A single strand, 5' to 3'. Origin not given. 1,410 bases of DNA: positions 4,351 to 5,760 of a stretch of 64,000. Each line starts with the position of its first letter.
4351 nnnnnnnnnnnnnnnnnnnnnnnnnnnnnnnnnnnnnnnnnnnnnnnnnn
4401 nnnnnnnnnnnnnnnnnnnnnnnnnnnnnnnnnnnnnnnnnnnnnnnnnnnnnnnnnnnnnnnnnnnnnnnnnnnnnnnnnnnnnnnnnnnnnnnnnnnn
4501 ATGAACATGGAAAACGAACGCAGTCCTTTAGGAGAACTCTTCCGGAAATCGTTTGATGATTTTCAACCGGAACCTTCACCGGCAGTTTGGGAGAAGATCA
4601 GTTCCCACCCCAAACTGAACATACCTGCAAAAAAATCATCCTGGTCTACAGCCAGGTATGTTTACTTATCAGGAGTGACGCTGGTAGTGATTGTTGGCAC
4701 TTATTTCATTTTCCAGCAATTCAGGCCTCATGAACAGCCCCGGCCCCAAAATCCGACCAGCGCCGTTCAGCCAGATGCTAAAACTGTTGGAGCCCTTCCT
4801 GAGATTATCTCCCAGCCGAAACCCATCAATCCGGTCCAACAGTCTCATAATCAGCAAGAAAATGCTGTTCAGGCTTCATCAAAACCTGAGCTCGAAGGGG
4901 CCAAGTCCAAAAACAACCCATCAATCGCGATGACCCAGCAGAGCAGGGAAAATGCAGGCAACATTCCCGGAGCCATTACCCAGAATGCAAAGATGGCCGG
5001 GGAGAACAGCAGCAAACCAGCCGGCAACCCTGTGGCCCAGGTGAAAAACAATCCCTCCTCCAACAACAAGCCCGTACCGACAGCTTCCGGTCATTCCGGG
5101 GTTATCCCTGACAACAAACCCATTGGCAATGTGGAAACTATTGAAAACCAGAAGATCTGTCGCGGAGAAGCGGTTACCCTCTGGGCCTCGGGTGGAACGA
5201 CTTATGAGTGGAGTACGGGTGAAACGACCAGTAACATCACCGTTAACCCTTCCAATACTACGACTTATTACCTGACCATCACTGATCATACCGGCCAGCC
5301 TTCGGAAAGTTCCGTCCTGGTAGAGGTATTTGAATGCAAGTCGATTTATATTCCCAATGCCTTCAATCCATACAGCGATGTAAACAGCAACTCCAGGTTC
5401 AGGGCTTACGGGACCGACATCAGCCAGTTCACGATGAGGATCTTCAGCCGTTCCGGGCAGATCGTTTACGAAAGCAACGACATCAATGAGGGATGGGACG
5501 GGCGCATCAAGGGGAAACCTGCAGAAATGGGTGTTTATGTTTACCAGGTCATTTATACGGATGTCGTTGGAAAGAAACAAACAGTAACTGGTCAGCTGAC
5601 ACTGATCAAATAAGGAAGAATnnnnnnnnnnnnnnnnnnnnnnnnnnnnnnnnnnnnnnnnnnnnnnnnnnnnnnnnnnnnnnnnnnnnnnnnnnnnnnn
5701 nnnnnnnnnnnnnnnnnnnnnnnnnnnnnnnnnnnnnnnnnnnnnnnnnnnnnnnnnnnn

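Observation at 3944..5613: ECF sigma factor translationally coupled to a membrane protein that ends in a T9SS type-B sorting domain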

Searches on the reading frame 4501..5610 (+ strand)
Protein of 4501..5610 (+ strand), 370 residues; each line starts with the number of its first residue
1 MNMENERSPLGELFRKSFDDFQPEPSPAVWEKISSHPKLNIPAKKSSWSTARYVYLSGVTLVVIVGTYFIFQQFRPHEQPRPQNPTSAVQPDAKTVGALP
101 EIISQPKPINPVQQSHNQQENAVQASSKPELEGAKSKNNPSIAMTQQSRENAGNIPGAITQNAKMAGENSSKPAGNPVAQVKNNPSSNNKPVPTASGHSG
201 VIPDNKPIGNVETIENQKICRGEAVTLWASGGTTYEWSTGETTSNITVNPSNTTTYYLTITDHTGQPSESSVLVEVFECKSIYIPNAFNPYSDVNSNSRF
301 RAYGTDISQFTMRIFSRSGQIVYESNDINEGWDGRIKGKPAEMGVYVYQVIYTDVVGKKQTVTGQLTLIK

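Call 3: search_protein_families(library=pfam, proteins=[window:4501-5610:+], max_evalue=0.1)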
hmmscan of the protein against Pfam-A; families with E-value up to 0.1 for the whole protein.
window:4501-5610:+ (370 aa): 2 families
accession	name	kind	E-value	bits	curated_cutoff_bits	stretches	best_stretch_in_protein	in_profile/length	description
PF13585.12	CHU_C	-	2.1e-09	37.8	27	1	283-366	2-84/86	CHU_C Type IX secretion signal domain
PF18962.6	Por_Secre_tail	-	0.028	15.1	27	0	307-354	19-66/75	Secretion system C-terminal sorting domain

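Call 4: search_protein_families(library=ncbifam, proteins=[window:4501-5610:+], max_evalue=0.1)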
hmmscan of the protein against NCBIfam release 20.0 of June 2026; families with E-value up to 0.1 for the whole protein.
window:4501-5610:+ (370 aa): 3 families
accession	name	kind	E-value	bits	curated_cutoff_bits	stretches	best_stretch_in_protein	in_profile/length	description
TIGR04131.1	Bac_Flav_CTERM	domain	1e-08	35.2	35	1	283-369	2-84/85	T9SS type B sorting domain-containing protein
TIGR04183.1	Por_Secre_tail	domain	0.047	13.7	23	0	296-354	9-62/72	T9SS type A sorting domain-containing protein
TIGR02840.1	spore_YtaF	equivalog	0.086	12.3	149.6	0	58-107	67-116/206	sporulation membrane protein YtaF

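Call 5: find_homologous_proteins(query=window:4501-5610:+, max_evalue=0.001)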
Query window:4501-5610:+ (370 aa): 24 proteins with E <= 0.001 among 1460 candidates.
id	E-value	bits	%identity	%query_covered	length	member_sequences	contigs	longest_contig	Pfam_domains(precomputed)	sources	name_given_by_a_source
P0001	6.6e-245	830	100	100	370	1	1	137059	PF13585.13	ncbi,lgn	-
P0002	1.1e-76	277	41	99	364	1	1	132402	PF13585.13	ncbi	-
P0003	6.1e-76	274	39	99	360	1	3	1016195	PF13585.13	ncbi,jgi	jgi:gliding motility-associated-like protein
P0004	2.5e-75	272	42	99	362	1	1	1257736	PF13585.13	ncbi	ncbi:MAG: gliding motility-associated C-terminal domain-containing protein [Bacteroidales bacterium]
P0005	5.8e-44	169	29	95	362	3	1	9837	PF13585.13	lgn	-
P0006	1.9e-41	161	60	15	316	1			PF11614.15,PF22352.3,PF14452.13,PF19081.7,PF07385.19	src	-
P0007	1.7e-39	154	50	17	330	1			PF06280.19,PF28107.1,PF19081.7,PF07385.19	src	-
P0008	1.9e-33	134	28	98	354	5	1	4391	PF13585.13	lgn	-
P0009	1.3e-27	115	34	42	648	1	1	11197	PF13585.13,PF21471.4,PF19081.7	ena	-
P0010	7.5e-27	113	36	41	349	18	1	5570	PF13585.13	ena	-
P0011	2.0e-21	95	31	42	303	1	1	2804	PF13585.13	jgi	jgi:gliding motility-associated-like protein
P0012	2.8e-20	91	55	9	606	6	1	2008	PF09603.16,PF26696.1,PF19081.7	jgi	-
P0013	2.5e-15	75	55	9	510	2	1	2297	PF09603.16,PF26696.1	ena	-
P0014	8.4e-15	73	26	96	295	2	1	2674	PF13585.13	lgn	-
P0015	1.2e-13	69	36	38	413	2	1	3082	PF00801.27,PF13585.13,PF18911.7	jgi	-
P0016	9.4e-9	53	32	40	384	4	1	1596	PF00801.27,PF13585.13,PF18911.7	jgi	jgi:gliding motility-associated-like protein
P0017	1.4e-7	49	29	33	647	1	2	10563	PF13585.13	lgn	-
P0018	2.0e-7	49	38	26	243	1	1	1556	PF00801.27,PF13585.13,PF18911.7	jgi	jgi:gliding motility-associated-like protein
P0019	5.3e-7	47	26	31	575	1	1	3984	PF00801.27,PF13585.13,PF18911.7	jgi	jgi:gliding motility-associated-like protein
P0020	1.8e-5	42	42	18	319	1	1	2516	PF19081.7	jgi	jgi:hypothetical protein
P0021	3.9e-5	41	34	24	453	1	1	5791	PF13585.13,PF26765.1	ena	-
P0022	1.3e-4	39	44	14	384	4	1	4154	PF19081.7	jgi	-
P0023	1.7e-4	39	31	30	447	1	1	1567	PF13585.13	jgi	jgi:gliding motility-associated-like protein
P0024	5.5e-4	37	30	33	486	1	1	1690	PF21060.4,PF13585.13,PF18962.8,PF13860.13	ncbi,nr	ncbi:MAG TPA: gliding motility-associated C-terminal domain-containing protein, partial [Saprospirac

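Call 7: find_encoding_contigs(protein=P0002, flank=5000, max_places=2)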
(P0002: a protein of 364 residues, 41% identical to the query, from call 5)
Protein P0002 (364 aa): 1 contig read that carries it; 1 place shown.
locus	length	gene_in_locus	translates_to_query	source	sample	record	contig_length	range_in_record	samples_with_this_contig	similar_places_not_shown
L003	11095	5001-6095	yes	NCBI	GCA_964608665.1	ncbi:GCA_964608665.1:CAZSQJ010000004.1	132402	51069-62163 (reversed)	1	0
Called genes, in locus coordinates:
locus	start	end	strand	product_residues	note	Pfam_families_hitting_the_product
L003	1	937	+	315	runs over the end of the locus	PF00056:Ldh_1_N, PF02866:Ldh_1_C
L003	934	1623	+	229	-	PF02146:SIR2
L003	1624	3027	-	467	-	PF00578:AhpC-TSA, PF08534:Redoxin, PF13098:Thioredoxin_2 (weak), PF13905:Thioredoxin_8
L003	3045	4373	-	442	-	PF00464:SHMT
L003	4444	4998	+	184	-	PF04542:Sigma70_r2, PF07638:Sigma70_ECF (weak), PF08281:Sigma70_r4_2, PF04545:Sigma70_r4 (weak)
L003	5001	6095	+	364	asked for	PF13585:CHU_C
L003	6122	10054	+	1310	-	PF13585:CHU_C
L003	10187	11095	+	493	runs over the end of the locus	PF00478:IMPDH, PF00571:CBS, PF01070:FMN_dh, PF03060:NMO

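Call 8: find_encoding_contigs(protein=P0003, flank=5000, max_places=2)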
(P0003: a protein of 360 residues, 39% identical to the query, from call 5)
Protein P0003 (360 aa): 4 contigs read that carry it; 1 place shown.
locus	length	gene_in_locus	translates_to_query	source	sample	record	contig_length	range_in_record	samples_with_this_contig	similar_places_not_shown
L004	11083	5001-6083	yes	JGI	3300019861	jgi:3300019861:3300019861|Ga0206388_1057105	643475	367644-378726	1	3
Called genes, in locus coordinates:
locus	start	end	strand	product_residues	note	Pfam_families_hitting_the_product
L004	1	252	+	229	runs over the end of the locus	PF02146:SIR2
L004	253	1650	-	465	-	PF17127:DUF5106 (weak), PF00578:AhpC-TSA, PF08534:Redoxin, PF00085:Thioredoxin (faint), PF13098:Thioredoxin_2 (weak), PF13905:Thioredoxin_8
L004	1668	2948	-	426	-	PF00464:SHMT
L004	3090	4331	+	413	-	PF00675:Peptidase_M16, PF05193:Peptidase_M16_C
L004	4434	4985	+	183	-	PF04542:Sigma70_r2, PF07638:Sigma70_ECF (weak), PF08281:Sigma70_r4_2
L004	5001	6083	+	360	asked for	PF13585:CHU_C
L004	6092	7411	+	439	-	PF00675:Peptidase_M16 (weak), PF05193:Peptidase_M16_C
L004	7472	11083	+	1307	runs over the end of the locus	PF00041:fn3 (faint), PF13585:CHU_C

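Call 9: find_encoding_contigs(protein=P0004, flank=5000, max_places=2)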
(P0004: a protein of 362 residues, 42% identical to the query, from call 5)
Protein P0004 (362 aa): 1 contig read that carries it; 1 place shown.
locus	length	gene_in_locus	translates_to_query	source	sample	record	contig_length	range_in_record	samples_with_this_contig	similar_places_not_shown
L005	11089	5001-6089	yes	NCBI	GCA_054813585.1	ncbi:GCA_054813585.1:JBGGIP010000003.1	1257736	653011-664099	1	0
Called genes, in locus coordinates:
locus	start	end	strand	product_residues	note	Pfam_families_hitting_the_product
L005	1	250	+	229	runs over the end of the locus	PF02146:SIR2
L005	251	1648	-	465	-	PF14289:DUF4369 (faint), PF17127:DUF5106 (faint), PF00578:AhpC-TSA, PF08534:Redoxin, PF00085:Thioredoxin (faint), PF13098:Thioredoxin_2 (weak), PF13905:Thioredoxin_8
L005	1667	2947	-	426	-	PF00464:SHMT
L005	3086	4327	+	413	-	PF00675:Peptidase_M16, PF05193:Peptidase_M16_C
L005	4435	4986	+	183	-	PF04542:Sigma70_r2, PF07638:Sigma70_ECF (weak), PF08281:Sigma70_r4_2, PF04545:Sigma70_r4 (weak)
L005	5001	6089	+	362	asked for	PF13585:CHU_C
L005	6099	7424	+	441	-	PF00675:Peptidase_M16, PF05193:Peptidase_M16_C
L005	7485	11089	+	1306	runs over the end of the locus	PF13585:CHU_C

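Call 10: find_encoding_contigs(protein=P0005, flank=5000, max_places=2)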
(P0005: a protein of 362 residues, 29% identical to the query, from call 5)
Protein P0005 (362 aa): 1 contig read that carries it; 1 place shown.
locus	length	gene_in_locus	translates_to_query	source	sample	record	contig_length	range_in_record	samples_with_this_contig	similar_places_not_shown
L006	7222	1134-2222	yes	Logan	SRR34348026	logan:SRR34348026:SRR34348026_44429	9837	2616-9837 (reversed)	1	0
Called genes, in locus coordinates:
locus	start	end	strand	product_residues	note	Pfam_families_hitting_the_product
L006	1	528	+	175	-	?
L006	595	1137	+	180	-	PF04542:Sigma70_r2, PF08281:Sigma70_r4_2, PF04545:Sigma70_r4 (weak)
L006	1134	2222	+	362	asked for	PF13585:CHU_C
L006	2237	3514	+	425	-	PF00675:Peptidase_M16, PF05193:Peptidase_M16_C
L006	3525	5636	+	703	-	PF13585:CHU_C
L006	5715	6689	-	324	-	PF00348:polyprenyl_synt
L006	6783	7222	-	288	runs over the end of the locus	PF00483:NTP_transferase, PF12804:NTP_transf_3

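Call 20: find_encoding_contigs(protein=P0008, flank=5000, max_places=2)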
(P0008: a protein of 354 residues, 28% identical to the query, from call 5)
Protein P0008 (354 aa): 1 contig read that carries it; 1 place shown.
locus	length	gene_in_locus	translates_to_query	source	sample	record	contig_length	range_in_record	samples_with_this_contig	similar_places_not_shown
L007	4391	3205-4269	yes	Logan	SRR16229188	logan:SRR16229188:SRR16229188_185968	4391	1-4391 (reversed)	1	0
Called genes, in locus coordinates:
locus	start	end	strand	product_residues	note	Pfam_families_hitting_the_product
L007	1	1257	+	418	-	?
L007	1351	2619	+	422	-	PF00675:Peptidase_M16, PF05193:Peptidase_M16_C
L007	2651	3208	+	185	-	PF04542:Sigma70_r2, PF07638:Sigma70_ECF (weak), PF08281:Sigma70_r4_2, PF04545:Sigma70_r4 (faint)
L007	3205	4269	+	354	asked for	PF13585:CHU_C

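Call 21: find_encoding_contigs(protein=P0010, flank=5000, max_places=2)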
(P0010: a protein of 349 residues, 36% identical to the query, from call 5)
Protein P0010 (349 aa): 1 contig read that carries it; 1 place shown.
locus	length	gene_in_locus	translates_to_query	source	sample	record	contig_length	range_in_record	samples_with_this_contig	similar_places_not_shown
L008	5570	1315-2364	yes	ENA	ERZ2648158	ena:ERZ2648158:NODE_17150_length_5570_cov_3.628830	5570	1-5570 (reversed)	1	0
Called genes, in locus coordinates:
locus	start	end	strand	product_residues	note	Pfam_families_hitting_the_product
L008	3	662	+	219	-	?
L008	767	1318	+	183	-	PF04542:Sigma70_r2, PF08281:Sigma70_r4_2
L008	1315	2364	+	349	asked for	PF13585:CHU_C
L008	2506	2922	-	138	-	PF01741:MscL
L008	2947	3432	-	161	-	PF19480:DUF6016, PF07883:Cupin_2 (faint)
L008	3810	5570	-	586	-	?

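Call 22: find_encoding_contigs(protein=P0014, flank=5000, max_places=2)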
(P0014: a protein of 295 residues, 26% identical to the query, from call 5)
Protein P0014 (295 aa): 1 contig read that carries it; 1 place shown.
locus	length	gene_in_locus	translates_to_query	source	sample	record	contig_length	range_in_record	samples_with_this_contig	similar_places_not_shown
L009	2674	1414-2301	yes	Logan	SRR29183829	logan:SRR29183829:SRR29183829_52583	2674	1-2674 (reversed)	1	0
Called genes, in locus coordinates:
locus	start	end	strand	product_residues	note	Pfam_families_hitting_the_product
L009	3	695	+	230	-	?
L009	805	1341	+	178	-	PF04542:Sigma70_r2, PF08281:Sigma70_r4_2, PF04545:Sigma70_r4 (weak)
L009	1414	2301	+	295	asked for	PF13585:CHU_C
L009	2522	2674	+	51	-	?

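Call 24: find_related_loci(query=A3, collection=genome_contigs, flank=4000)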
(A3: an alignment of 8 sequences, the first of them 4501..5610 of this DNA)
Query A3 (370 aa) in genome_contigs; peptide patterns used: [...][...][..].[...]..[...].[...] (x = any residue, [..] = any of these).
600 stretches matched a pattern (row limit reached: there are more); 577 encode a relative of the query (tblastn E <= 1e-3); the best 80 are kept; 80 distinct loci.
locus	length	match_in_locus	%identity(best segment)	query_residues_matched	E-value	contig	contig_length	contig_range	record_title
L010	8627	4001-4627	33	175-370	4e-27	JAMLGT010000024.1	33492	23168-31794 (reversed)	MAG: Chitinophagaceae bacterium isolate ACE_NR_BACT10 ACE_NR_BACT10_24, whole genome shotgun sequence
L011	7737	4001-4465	36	214-370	1e-26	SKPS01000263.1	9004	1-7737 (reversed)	MAG: Lentimicrobiaceae bacterium isolate CSSed162cmA_391 CSSed16-2cmA-30799, whole genome shotgun sequence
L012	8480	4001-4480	37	228-370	4e-22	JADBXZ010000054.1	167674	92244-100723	MAG: Bacteroidetes bacterium isolate M165S2SP1A01QC M165S2_54, whole genome shotgun sequence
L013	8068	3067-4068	37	205-370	3e-22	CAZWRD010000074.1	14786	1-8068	MAG TPA_asm: uncultured Bacteroides sp. isolate SRP272421_co2_760 genome assembly, contig: NODE_13178_length_14786_cov_7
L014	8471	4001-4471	37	219-370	4e-22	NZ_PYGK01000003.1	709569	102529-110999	Chitinophaga ginsengisoli strain DSM 18107 Ga0180988_103, whole genome shotgun sequence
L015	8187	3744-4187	37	230-370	4e-22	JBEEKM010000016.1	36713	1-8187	MAG: Bacteroidota bacterium isolate columbia_2019_sw_WHONDRS-S19S_0074_A_bin.2 scaffold_0000144, whole genome shotgun se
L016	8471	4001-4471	36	219-370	4e-22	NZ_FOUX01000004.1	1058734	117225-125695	Chitinophaga sp. YR627, whole genome shotgun sequence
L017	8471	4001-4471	35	219-370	6e-22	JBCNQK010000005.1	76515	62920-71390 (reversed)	MAG: Chitinophaga sp. isolate SMAGNO177 Contig5, whole genome shotgun sequence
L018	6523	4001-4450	37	223-368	9e-23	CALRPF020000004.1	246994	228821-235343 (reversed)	MAG: Chitinophaga pinensis isolate JJ-KV8A6-267-2-mx-bin613 genome assembly, contig: JJ-KV8A6-267-C4, whole genome shotg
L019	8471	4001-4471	35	219-370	2e-21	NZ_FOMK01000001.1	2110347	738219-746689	Chitinophaga sp. CF118, whole genome shotgun sequence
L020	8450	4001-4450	36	219-370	3e-21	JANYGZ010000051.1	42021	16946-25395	MAG: Ferruginibacter sp. isolate GL140_1_metabinner_13 GL140_1_k141_1181772, whole genome shotgun sequence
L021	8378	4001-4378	42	233-350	5e-21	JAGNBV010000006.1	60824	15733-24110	MAG: Bacteroidales bacterium isolate Go_SlDig_bin_165 Go_SlDig_1207_length_60824_cov_13.710562, whole genome shotgun seq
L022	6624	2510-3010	34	202-370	7e-21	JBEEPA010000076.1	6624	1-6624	MAG: Bacteroidota bacterium isolate dobsoncreek_2019_sw_WHONDRS-S19S_0087_B_bin.24 scaffold_843187, whole genome shotgun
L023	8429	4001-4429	37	234-369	1e-20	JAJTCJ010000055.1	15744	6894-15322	MAG: Bacteroidetes bacterium isolate C_No_T20_B_bin.80 scaffold_2569, whole genome shotgun sequence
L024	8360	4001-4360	37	248-368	1e-20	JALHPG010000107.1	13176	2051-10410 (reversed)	MAG: Bacteroidia bacterium isolate bin.223_sub c_000000017887, whole genome shotgun sequence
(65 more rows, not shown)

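Call 37: predict_structure(alignment_id=A3)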
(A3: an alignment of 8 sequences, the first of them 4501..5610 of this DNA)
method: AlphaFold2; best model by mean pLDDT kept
length: 370 residues; sequences in the alignment: 8
mean_pLDDT: 59.5   pTM: 0.32
mean pLDDT of the five models: 59.5, 59.0, 54.5, 54.2, 49.3
residues with pLDDT >= 90: 71; 70-90: 84; 50-70: 44; < 50: 171
segments of 3 or more residues with pLDDT < 50: 1-6, 39-62, 72-207
pLDDT, mean of each block of 10 residues (from residue 1): 43 61 71 57 43 46 49 41 34 30 33 29 28 32 31 27 27 30 30 30 48 76 85 92 91 91 90 80 79 72 86 92 93 90 91 88 87
secondary structure, 60 per line:
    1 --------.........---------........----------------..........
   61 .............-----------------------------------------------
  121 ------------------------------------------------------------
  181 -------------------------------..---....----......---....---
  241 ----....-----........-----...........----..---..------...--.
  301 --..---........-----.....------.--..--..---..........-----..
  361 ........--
elements in order: H9-17 H27-34 H51-73 E217-220 E225-230 E234-237 E245-248 E254-261 E267-277 E308-315 E321-325 E344-353 E359-368

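Call 39: fold_search(model_id=the predicted structure, library=pdb)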
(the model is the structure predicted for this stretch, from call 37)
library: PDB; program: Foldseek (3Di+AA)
matches with E <= 10: 1627; with E <= 0.001: 147
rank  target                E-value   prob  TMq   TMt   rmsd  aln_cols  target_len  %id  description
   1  9fls_A                2.5e-07  1.00  0.21  0.22  12.1       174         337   13  CryoEM structure of the fragment-3 (2061-2397) in the grappling hook protein A (GhpA) in the bacterium Aureispira sp.  (released 2024-10-16)
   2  9flp_A                8.6e-07  1.00  0.20  0.09  12.1       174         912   14  CryoEM structure of the neck (1403-2314) in the grappling hook protein A (GhpA) in the bacterium Aureispira sp. CCB-QB (released 2024-10-16)
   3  4m03                  1.9e-06  1.00  0.20  0.39  12.0       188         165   15  C-terminal fragment(residues 576-751) of binding region of SraP (released 2014-06-18)
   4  4m00_A                3.7e-06  1.00  0.20  0.16  12.8       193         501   16  Crystal structure of the ligand binding region of staphylococcal adhesion SraP (released 2014-06-18)
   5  9flw_A                5.2e-06  1.00  0.17  0.13  22.3       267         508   13  CryoEM structure of the fragment-6 (3571-4078) in the grappling hook protein A (GhpA) in the bacterium Aureispira sp.  (released 2024-10-16)
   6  9e99_J                6.2e-06  1.00  0.17  0.20  11.9       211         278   16  Cryo-EM reconstruction of Escherichia phage N4 capsid (released 2025-02-19)
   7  6dlf_A                8.2e-06  1.00  0.17  0.25  13.8       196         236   16  Crystal structure of NTRI homodimer (released 2019-04-10)
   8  5uv6_A                9.7e-06  1.00  0.17  0.23  11.6       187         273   13  Crystal structure of human Opioid Binding Protein/Cell Adhesion Molecule Like (OPCML) (released 2018-03-21)
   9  1d3l                  1.2e-05  1.00  0.16  0.29  14.6       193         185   11  D1D2-ICAM-1 FULLY GLYCOSYLATED, VARIATION OF D1-D2 INTERDOMAIN ANGLE IN DIFFERENT CRYSTAL STRUCTURES. (released 1999-12-01)
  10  6u7n_A                1.5e-05  1.00  0.16  0.22  13.1       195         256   16  Crystal structure of neurotrimin (NTM) (released 2020-08-12)
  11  5uv6_B                1.6e-05  1.00  0.17  0.23  11.8       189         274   14  Crystal structure of human Opioid Binding Protein/Cell Adhesion Molecule Like (OPCML) (released 2018-03-21)
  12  4yfd_A                1.7e-05  1.00  0.15  0.12  12.8       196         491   11  Crystal structure PTP delta Ig1-Fn2 in complex with IL-1RAcP (released 2015-05-06)
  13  2w1n                  1.7e-05  1.00  0.15  0.23  16.8       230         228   11  cohesin and fibronectin type-III double module construct from the Clostridium perfringens glycoside hydrolase GH84C (released 2009-02-03)
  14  2yn3_D                1.8e-05  1.00  0.16  0.25  12.0       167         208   15  Structural insight into the giant calcium-binding adhesin SiiE: implications for the adhesion of Salmonella enterica t (released 2013-04-03)
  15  6dld_D                2.0e-05  1.00  0.17  0.23  10.8       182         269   13  Crystal structure of IgLON5/NEGR1 heterodimer (released 2019-04-10)
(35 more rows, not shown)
